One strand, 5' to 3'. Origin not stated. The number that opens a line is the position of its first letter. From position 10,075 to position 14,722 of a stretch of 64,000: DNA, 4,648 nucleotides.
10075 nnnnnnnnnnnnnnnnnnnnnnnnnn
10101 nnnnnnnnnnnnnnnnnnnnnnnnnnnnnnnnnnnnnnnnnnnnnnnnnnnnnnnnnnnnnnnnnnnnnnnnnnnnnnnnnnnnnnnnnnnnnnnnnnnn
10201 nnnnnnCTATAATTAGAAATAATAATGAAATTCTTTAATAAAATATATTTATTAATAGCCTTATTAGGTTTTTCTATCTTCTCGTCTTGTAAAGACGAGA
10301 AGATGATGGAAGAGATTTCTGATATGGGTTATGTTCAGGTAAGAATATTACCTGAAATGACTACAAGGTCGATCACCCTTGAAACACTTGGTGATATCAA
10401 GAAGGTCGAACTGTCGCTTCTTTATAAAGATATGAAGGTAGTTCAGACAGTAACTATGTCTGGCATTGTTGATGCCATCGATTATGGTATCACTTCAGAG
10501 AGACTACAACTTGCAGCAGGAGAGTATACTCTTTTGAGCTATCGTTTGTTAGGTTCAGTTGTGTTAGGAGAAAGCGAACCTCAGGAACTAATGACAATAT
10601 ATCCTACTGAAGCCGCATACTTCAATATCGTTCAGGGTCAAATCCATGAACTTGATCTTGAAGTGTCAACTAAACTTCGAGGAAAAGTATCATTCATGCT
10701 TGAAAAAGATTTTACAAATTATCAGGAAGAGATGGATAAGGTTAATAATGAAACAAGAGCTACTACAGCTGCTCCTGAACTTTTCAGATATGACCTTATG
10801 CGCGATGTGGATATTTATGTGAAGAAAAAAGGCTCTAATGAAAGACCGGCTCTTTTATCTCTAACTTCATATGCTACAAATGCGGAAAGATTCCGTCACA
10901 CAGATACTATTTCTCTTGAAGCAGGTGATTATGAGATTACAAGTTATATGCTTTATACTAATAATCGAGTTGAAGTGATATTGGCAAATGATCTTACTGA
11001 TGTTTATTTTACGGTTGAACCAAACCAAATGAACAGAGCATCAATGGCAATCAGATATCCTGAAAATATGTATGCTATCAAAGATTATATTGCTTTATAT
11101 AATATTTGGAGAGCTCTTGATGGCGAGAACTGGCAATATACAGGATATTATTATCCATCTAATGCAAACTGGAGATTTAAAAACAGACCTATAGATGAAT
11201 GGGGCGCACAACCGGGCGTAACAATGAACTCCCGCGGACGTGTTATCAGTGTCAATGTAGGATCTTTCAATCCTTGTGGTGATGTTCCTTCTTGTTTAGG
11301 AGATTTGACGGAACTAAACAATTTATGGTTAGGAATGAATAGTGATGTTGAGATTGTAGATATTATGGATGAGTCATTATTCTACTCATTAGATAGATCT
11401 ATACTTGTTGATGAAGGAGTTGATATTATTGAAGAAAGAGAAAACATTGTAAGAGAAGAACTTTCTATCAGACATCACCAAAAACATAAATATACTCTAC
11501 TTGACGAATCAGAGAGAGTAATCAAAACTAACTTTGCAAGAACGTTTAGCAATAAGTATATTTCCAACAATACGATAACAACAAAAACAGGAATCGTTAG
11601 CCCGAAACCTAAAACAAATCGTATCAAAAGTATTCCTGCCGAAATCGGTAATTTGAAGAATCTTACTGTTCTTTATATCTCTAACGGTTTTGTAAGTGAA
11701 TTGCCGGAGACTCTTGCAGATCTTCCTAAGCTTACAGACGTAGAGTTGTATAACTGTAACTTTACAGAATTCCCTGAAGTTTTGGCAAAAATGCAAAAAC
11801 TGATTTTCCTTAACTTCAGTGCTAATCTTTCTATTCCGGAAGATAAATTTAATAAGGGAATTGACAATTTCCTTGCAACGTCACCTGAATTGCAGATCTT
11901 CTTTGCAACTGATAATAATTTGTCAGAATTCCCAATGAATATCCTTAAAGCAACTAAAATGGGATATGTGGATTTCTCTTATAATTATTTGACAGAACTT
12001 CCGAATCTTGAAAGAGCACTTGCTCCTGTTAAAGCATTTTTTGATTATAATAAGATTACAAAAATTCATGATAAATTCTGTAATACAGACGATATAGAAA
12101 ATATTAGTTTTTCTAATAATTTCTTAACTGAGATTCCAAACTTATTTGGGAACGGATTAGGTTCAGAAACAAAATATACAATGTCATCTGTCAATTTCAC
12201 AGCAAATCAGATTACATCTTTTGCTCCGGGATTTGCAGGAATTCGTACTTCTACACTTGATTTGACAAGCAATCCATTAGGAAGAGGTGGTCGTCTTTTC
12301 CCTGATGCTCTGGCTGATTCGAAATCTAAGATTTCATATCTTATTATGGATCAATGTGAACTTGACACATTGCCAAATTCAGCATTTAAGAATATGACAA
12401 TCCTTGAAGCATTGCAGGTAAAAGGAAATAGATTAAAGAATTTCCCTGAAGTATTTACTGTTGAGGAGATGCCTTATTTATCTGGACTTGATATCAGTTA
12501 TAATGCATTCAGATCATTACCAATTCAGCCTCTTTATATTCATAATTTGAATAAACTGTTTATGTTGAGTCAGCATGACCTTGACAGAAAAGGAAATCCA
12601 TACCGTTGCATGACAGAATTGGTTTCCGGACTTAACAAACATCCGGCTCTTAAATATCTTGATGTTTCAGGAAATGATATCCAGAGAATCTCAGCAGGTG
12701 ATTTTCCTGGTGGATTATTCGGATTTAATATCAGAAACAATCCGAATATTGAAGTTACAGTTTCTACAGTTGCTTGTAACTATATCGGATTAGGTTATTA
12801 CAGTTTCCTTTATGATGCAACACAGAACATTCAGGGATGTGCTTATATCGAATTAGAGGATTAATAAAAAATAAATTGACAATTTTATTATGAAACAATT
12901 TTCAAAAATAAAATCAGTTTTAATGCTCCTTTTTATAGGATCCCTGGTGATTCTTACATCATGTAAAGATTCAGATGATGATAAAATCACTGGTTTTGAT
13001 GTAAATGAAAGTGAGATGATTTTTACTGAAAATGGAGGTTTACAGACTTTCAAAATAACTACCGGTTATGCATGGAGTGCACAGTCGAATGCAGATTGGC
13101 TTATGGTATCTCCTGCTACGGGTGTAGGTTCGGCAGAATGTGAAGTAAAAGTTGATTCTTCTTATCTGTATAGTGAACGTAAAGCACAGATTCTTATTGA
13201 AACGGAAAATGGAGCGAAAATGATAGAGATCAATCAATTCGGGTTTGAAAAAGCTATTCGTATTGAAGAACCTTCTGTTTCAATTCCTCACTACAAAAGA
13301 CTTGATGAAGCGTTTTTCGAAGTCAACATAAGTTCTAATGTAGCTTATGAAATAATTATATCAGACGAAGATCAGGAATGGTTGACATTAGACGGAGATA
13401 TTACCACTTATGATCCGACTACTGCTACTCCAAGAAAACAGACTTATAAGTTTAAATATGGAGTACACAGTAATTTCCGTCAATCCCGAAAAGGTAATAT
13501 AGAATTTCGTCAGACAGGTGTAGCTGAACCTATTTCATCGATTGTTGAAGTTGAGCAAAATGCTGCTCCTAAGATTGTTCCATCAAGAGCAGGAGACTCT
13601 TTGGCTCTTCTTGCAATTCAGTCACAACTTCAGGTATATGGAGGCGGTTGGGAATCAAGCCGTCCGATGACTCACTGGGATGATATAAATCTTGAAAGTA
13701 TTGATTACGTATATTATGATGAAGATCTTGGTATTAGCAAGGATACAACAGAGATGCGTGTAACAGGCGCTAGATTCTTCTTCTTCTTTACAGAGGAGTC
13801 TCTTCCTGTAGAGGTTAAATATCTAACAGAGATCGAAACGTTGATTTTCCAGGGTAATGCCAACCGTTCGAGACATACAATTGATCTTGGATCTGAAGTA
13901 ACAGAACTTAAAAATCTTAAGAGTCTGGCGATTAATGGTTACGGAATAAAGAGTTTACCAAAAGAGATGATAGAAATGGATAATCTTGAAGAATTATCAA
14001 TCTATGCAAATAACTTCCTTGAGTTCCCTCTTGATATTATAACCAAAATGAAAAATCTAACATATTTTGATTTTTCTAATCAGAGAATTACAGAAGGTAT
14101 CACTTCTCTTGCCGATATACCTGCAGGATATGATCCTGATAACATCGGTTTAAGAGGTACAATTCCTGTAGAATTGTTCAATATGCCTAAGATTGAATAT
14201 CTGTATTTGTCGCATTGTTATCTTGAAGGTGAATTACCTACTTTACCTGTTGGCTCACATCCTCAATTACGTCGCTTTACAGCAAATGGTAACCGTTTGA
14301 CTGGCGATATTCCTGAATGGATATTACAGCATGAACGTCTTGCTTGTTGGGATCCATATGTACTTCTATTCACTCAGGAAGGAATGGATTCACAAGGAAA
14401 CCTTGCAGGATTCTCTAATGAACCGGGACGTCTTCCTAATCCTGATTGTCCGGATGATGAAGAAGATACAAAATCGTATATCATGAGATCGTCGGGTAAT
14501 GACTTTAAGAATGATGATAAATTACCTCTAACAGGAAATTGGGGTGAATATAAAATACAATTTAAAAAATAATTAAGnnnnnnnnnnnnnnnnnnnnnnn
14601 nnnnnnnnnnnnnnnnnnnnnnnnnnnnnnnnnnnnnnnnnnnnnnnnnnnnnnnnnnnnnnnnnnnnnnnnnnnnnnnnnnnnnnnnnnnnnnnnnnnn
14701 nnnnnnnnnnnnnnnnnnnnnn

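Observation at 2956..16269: SusC/SusD operon whose entire cargo is BACON/LRR surface lipoproteins, with no enzyme and no regulator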

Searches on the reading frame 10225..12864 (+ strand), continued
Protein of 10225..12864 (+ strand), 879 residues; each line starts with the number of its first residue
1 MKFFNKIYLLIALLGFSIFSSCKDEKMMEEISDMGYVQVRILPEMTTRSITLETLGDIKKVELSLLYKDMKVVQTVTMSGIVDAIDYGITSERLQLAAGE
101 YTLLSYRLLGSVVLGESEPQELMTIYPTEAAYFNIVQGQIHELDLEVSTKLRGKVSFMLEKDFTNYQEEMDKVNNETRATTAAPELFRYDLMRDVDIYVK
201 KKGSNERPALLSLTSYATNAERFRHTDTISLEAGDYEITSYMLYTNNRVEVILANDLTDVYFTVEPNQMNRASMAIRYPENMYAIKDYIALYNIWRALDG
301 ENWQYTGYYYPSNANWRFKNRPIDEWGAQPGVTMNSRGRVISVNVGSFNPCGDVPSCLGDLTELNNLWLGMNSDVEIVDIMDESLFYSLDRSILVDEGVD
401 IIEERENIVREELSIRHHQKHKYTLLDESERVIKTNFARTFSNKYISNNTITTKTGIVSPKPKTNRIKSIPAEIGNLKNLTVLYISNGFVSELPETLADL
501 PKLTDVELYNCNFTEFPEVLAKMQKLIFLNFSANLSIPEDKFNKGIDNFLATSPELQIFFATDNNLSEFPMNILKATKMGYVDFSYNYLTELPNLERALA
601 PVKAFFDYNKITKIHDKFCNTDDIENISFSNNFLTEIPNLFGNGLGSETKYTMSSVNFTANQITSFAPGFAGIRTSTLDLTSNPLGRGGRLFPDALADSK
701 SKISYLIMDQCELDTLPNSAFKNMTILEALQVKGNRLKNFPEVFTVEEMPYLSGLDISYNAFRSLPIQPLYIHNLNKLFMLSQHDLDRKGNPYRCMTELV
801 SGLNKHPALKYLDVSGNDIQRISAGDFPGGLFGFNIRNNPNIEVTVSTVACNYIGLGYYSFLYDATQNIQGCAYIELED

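Call 80: predict_structure(alignment_id=A1)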
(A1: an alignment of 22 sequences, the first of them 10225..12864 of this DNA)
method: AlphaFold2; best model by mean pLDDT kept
length: 879 residues; sequences in the alignment: 22
mean_pLDDT: 80.9   pTM: 0.68
mean pLDDT of the five models: 80.9, 80.7, 79.3, 79.0, 75.0
residues with pLDDT >= 90: 366; 70-90: 337; 50-70: 84; < 50: 92
segments of 3 or more residues with pLDDT < 50: 1-6, 8-10, 12-31, 46-52, 170-182, 375-385, 427-433, 442-459
pLDDT, mean of each block of 10 residues (from residue 1): 46 43 30 77 55 68 85 84 70 86 86 68 72 83 71 80 60 36 57 86 79 79 80 84 82 79 84 80 81 91 79 76 69 84 89 94 93 47 51 83 91 73 50 56 36 38 81 96 93 95 95 95 95 93 96 96 94 94 95 94 95 96 92 96 90 93 94 94 87 93 94 91 91 92 86 93 90 90 92 90 83 93 87 91 91 89 90 74
secondary structure, 60 per line:
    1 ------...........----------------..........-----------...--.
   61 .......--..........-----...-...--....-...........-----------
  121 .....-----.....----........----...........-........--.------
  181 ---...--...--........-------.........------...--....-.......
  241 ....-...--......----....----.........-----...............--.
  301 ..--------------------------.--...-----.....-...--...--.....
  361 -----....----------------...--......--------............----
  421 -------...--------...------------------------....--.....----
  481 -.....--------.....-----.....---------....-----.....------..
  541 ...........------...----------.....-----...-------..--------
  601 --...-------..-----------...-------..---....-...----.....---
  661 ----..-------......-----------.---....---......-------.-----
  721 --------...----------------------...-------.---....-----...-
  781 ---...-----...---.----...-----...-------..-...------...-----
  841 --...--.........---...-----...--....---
elements in order (helices of 4 or more, strands of 3 or more residues): H7-17 E34-43 E60-67 E70-79 E89-91 E94-97 E99-109 E121-125 E131-135 E140-147 E152-162 H164-171 E194-201 E209-217 E224-226 E229-232 E234-244 E251-256 E261-264 E269-277 H283-297 E332-334 E340-344 E351-353 H356-360 E366-369 E386-388 H391-396 H405-416 E439-441 E466-469 H472-476 E482-486 H495-499 E505-509 H519-522 E528-532 H539-551 E558-560 H571-575 E581-583 E603-605 E626-628 H641-644 E653-657 E674-679 H695-698 E702-707 E729-731 E754-756 H768-771 E777-779 E784-786 E792-794 E811-813 E833-835 E843-845 H848-856 E860-862 E868-870 H873-876

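Call 82: fold_search(model_id=the predicted structure, library=pdb)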
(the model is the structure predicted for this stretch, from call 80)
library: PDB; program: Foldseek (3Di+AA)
matches with E <= 10: 1193; with E <= 0.001: 419
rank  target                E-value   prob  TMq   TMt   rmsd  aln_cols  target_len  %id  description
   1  4ecn                  1.3e-47  1.00  0.57  0.59  20.1       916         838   27  Crystal structure of a leucine-rich repeat protein (BT_0210) from Bacteroides thetaiotaomicron VPI-5482 at 2.80 A resolu (released 2012-05-23)
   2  4eco_B                5.4e-31  1.00  0.53  0.74   6.8       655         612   28  Crystal structure of a leucine-rich repeat protein (BACEGG_03329) from Bacteroides eggerthii DSM 20697 at 2.70 A resol (released 2012-05-23)
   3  4eco_A                5.0e-30  1.00  0.52  0.72   7.2       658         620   28  Crystal structure of a leucine-rich repeat protein (BACEGG_03329) from Bacteroides eggerthii DSM 20697 at 2.70 A resol (released 2012-05-23)
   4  7upi_C                4.5e-12  1.00  0.34  0.55   6.1       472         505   19  Cryo-EM structure of SHOC2-PP1c-MRAS holophosphatase complex (released 2022-05-04)
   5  9btp                  1.3e-11  1.00  0.33  0.54   6.7       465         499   20  Structure of human SHOC2 in complex with a small molecule inhibitor (S)-5 (released 2025-04-02)
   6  7tvf_D                1.3e-11  1.00  0.32  0.50   6.7       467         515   19  Crystal structure of the SHOC2-MRAS-PP1CA (SMP) complex to a resolution of 2.17 Angstrom (released 2022-05-04)
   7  8xum_A                1.4e-11  1.00  0.32  0.37   7.0       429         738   19  Structure of LGR4 with RSPO2 (released 2025-01-15)
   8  7tvf_A                1.9e-11  1.00  0.33  0.52   6.1       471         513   19  Crystal structure of the SHOC2-MRAS-PP1CA (SMP) complex to a resolution of 2.17 Angstrom (released 2022-05-04)
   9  7txh_B                2.0e-11  1.00  0.31  0.51   7.4       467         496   20  Human MRas Q71R in complex with human Shoc2 LRR domain M173I and human PP1Ca (released 2022-06-22)
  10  4li1_B                3.2e-11  1.00  0.33  0.63   5.0       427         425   18  Crystal Structures of Lgr4 and its complex with R-spondin1 (released 2013-08-07)
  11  7sd1_A                3.2e-11  1.00  0.36  0.59   4.9       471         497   19  Crystal structure of SHOC2 (released 2022-04-20)
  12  7t7a_B                3.2e-11  1.00  0.32  0.52   6.6       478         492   20  Crystal Structure of Human SHOC2: A Leucine-Rich Repeat Protein (released 2022-05-04)
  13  7tvg                  4.4e-11  1.00  0.34  0.57   7.7       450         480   20  Crystal Structure of SHOC2 to a resolution of 2.4 Angstrom (released 2022-05-04)
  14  7txh_E                5.3e-11  1.00  0.31  0.51   6.8       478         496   19  Human MRas Q71R in complex with human Shoc2 LRR domain M173I and human PP1Ca (released 2022-06-22)
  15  7t7a_A                7.2e-11  1.00  0.35  0.58   5.2       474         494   19  Crystal Structure of Human SHOC2: A Leucine-Rich Repeat Protein (released 2022-05-04)
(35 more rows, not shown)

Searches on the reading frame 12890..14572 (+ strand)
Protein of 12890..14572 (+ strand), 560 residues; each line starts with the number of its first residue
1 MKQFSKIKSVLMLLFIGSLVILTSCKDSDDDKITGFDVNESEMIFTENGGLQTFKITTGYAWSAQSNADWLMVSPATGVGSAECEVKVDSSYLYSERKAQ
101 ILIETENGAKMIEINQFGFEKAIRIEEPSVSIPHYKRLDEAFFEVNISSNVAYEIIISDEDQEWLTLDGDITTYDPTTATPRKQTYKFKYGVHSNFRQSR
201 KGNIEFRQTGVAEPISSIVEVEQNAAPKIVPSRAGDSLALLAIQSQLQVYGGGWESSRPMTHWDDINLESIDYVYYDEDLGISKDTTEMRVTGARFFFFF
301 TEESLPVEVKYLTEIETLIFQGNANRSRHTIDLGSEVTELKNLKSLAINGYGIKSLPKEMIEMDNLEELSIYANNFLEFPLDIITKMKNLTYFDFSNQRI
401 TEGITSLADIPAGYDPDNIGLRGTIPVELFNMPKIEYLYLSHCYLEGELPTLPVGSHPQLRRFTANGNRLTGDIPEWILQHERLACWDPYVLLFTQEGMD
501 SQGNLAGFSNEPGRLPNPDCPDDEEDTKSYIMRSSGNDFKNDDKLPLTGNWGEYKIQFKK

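Call 5: search_protein_families(library=pfam, proteins=[window:12890-14572:+], max_evalue=0.01)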
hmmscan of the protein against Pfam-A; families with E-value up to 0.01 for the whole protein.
window:12890-14572:+ (560 aa): 7 families
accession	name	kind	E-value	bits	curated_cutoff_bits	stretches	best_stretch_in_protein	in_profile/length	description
PF13004.13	BACON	-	9.7e-12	45.1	25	1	61-116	2-60/61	Putative binding domain, N-terminal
PF12799.13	LRR_4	-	4.4e-09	36.8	27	1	365-401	2-37/44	Leucine Rich repeats (2 copies)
PF19190.6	BACON_2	-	1.1e-08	35.4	25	1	42-114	8-89/94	Viral BACON domain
PF23598.1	LRR_14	-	1.3e-08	34.5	40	1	329-484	58-217/353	Leucine-rich repeat region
PF00560.39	LRR_1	-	4.8e-08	32.1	20.6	0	435-451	2-18/23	Leucine Rich Repeat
PF13855.12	LRR_8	-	1.3e-05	25.3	27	0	342-397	2-58/61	Leucine rich repeat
PF25019.1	LRR_R13L1-DRL21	-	0.0049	17.2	27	0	336-392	64-121/127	R13L1/DRL21 LRRs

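Call 6: search_protein_families(library=ncbifam, proteins=[window:12890-14572:+], max_evalue=0.01)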
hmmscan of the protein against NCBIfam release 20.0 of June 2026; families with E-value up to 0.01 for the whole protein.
window:12890-14572:+ (560 aa): 5 families
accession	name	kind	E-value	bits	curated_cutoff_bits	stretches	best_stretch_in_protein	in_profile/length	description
NF047464.1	FibnectbindLIC11051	equivalog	4.5e-06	25.4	1000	1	338-409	531-602/685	LIC_11051 family fibronectin-binding protein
NF041400.1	XopAE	equivalog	6.1e-06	25.4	600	1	332-470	57-197/478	type III secretion system effector XopAE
NF041351.1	XopL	equivalog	3.3e-05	22.8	500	1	336-397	148-208/497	type III secretion system leucine-rich repeat domain-containing effector XopL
NF041381.1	XopAC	subfamily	0.00048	18.9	450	0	305-377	81-149/451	XopAC/AvrAC family type III secretion system effector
NF033190.2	inl_like_NEAT_1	exception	0.0019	16.5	1275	1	331-409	253-327/754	NEAT domain-containing leucine-rich repeat protein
